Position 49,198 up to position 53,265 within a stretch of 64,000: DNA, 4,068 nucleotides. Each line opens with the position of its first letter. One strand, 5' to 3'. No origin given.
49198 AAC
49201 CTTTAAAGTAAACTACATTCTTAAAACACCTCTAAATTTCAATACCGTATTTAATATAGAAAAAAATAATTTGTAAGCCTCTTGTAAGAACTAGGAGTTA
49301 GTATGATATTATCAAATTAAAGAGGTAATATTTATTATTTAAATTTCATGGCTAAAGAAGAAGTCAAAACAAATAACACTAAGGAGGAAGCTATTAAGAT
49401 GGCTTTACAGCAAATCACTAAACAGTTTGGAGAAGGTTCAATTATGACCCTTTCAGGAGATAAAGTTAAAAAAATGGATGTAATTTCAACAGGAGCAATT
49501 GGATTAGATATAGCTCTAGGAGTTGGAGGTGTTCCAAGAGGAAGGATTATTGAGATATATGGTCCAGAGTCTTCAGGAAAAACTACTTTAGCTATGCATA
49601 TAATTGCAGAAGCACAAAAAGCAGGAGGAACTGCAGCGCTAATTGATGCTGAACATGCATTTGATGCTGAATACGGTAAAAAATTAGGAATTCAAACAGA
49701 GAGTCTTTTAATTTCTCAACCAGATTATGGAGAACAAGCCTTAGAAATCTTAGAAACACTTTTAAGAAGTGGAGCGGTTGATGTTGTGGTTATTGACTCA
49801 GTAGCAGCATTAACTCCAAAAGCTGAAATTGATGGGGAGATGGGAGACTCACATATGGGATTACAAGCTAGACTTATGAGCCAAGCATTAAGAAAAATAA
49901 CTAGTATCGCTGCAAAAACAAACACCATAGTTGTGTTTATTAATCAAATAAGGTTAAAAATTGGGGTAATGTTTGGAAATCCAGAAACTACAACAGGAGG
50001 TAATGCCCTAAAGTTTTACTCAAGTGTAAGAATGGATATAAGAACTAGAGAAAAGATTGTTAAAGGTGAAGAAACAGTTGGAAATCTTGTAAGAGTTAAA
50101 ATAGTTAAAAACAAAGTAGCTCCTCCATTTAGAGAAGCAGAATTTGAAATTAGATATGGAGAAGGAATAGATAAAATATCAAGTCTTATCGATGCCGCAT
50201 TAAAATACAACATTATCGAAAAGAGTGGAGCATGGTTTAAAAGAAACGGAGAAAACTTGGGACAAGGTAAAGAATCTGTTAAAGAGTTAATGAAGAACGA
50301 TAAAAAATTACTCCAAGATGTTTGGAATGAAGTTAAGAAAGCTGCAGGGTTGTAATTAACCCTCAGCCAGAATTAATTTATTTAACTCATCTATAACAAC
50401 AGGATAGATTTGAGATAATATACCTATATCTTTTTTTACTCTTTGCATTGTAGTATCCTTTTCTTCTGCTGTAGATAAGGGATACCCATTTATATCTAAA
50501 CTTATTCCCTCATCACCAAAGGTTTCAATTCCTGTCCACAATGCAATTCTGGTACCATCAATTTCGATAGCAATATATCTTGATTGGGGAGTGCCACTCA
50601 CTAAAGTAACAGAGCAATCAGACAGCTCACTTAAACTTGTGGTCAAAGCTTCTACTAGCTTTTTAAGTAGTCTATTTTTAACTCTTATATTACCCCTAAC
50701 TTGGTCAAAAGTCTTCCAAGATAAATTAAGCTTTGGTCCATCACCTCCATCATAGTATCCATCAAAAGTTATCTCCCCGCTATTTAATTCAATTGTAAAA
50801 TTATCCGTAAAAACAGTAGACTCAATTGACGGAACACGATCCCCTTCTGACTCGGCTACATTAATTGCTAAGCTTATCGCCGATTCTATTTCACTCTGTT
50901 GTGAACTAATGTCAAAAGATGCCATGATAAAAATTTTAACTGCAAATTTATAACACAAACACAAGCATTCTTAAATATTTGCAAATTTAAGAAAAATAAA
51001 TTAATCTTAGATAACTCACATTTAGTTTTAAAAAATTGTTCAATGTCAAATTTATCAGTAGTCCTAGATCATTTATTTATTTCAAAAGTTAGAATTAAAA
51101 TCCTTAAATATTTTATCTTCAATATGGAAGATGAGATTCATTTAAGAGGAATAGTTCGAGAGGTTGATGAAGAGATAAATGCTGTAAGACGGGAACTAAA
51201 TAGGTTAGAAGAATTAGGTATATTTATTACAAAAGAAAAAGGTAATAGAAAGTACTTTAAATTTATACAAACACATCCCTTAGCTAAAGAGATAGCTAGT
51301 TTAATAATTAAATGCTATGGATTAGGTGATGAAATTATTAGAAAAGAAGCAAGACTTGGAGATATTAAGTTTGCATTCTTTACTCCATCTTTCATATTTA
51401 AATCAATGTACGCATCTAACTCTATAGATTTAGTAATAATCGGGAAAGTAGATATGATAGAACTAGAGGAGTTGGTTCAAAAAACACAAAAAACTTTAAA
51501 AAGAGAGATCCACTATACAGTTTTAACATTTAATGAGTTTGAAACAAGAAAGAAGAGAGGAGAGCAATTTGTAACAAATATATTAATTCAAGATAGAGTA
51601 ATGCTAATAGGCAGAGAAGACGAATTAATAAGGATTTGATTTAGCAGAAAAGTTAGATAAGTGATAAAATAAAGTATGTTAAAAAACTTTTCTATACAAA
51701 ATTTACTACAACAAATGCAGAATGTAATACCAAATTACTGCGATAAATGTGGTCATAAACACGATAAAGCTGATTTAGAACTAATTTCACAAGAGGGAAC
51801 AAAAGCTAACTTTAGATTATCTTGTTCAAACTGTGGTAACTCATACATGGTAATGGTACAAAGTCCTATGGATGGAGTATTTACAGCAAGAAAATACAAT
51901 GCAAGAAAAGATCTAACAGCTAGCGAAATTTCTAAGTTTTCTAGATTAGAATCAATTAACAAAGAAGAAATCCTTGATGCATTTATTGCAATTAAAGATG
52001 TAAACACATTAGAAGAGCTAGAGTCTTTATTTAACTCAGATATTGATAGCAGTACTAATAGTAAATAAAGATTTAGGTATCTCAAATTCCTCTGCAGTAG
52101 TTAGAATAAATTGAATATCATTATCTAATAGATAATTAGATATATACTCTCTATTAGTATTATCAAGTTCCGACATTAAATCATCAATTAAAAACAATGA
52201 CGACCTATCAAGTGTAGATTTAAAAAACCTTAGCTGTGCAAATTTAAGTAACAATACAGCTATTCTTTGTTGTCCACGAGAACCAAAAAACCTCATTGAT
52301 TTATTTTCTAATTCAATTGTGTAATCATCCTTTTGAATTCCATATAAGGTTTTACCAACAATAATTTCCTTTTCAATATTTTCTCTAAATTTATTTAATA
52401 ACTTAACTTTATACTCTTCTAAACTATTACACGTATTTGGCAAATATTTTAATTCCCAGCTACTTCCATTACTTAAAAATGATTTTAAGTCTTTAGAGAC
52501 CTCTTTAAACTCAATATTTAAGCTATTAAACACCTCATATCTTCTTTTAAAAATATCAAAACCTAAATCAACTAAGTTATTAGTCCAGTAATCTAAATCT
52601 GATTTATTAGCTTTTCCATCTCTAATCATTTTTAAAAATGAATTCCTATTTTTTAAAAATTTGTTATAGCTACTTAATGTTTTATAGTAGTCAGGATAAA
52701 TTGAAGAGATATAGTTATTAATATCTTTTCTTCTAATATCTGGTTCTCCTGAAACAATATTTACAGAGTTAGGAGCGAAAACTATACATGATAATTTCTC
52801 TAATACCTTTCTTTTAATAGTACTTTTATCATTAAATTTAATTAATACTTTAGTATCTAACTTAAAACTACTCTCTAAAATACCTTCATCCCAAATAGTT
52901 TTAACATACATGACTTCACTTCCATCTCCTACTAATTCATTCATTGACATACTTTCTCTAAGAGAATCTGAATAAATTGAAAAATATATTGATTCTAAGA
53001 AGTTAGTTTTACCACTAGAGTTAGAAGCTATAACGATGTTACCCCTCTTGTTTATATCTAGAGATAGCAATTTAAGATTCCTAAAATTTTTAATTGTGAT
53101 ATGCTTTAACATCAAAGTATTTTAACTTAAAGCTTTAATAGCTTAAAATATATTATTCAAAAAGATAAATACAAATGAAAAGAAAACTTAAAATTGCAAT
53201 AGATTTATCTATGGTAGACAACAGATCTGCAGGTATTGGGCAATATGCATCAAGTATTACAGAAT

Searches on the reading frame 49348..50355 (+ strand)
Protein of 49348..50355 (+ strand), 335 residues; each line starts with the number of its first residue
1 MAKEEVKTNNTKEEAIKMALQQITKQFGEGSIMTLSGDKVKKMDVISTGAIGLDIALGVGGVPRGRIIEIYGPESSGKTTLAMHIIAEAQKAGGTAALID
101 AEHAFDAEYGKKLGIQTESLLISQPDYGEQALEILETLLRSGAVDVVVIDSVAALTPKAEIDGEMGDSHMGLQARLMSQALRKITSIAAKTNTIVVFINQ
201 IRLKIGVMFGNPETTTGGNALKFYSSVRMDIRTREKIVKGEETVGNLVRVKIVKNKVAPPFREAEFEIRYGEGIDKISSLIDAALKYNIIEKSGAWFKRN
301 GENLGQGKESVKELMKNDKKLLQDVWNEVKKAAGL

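Call 24: search_protein_families(library=pfam, proteins=[window:49348-50355:+], max_evalue=0.1)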
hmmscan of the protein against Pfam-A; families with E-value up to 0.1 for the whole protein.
window:49348-50355:+ (335 aa): 19 families
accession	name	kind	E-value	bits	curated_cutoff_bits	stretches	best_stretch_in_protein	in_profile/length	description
PF00154.27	RecA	-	8.3e-134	445.4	27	1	15-275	2-262/262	recA bacterial DNA recombination protein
PF21096.2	RecA_C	-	1.1e-16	61.1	27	1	279-333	2-56/57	RecA C-terminal domain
PF08423.17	Rad51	-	6.7e-10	39.1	22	1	43-245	5-219/244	Rad51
PF06745.19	ATPase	-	2.5e-07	30.7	26.6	1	47-102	2-57/231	KaiC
PF13481.12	AAA_25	-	3.6e-05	23.9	27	1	62-88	30-56/195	AAA domain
PF01637.24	ATPase_2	-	0.00012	22.4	33.2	1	66-105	21-61/225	ATPase domain predominantly from Archaea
PF13479.12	AAA_24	-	0.00024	21.5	27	1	68-157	5-78/195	AAA domain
PF00005.33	ABC_tran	-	0.00041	21.4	25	1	62-118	8-66/137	ABC transporter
PF13191.12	AAA_16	-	0.00069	20.6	32.6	1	63-199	22-139/167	AAA ATPase domain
PF00004.35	AAA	-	0.0016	19.3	21.2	1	70-183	3-95/131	ATPase family associated with various cellular activities (AAA)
PF13401.12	AAA_22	-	0.0074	17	27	1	66-158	6-97/130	AAA domain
PF01656.29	CbiA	-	0.0098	16.3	25.4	1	76-287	10-68/125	CobQ/CobB/MinD/ParA nucleotide binding domain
PF14516.12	AAA_35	-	0.01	15.1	27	1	64-104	30-70/331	AAA-like domain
PF00265.24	TK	-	0.013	15.8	20.6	1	66-156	2-90/176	Thymidine kinase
PF03205.20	MobB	-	0.017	15.4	26.6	1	67-108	1-43/133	Molybdopterin guanine dinucleotide synthesis protein B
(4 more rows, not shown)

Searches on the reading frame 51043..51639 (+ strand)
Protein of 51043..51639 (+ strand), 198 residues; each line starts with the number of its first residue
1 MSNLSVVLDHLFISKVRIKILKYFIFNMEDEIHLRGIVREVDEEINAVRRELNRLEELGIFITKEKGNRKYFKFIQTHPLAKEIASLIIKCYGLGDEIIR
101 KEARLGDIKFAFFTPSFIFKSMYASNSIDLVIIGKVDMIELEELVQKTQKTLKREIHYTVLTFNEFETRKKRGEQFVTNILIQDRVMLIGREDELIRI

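Call 24: search_protein_families(library=pfam, proteins=[window:51043-51639:+], max_evalue=0.1)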
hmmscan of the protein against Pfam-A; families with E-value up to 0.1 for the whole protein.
window:51043-51639:+ (198 aa): 3 families
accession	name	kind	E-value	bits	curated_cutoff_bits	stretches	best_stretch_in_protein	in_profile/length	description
PF05193.26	Peptidase_M16_C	-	0.0017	18.7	23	1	119-169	11-65/181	Peptidase M16 inactive domain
PF25212.1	HVO_A0114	-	0.015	15.6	27.6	1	29-70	34-75/84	HVO_A0114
PF07381.18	EarA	-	0.079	13.2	22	0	11-48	5-42/90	EarA-like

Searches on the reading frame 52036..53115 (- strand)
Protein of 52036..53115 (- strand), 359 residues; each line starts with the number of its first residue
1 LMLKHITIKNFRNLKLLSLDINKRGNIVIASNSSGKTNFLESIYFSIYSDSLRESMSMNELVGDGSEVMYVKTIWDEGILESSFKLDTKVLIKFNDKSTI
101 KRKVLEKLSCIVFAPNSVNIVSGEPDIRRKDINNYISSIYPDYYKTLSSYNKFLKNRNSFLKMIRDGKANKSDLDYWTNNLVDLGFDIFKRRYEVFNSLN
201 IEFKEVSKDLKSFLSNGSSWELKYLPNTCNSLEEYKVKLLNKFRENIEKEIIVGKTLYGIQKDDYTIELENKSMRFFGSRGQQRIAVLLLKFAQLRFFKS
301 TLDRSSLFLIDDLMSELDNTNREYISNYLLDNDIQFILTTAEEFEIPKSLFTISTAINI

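Call 24: search_protein_families(library=pfam, proteins=[window:52036-53115:-], max_evalue=0.1)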
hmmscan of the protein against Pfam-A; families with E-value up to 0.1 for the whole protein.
window:52036-53115:- (359 aa): 4 families
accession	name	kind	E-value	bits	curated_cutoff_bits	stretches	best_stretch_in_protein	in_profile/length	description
PF02463.25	SMC_N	-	3.3e-17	63.1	40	1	2-343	1-199/220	RecF/RecN/SMC N terminal domain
PF13175.12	AAA_15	-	9.7e-05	22.6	32.1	1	1-268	1-232/374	AAA ATPase domain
PF01709.26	Transcrip_reg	-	0.011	15.9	27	1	170-249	64-149/160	TACO1/YebC second and third domain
PF13476.12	AAA_23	-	0.023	15.8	27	1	6-249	2-175/201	AAA domain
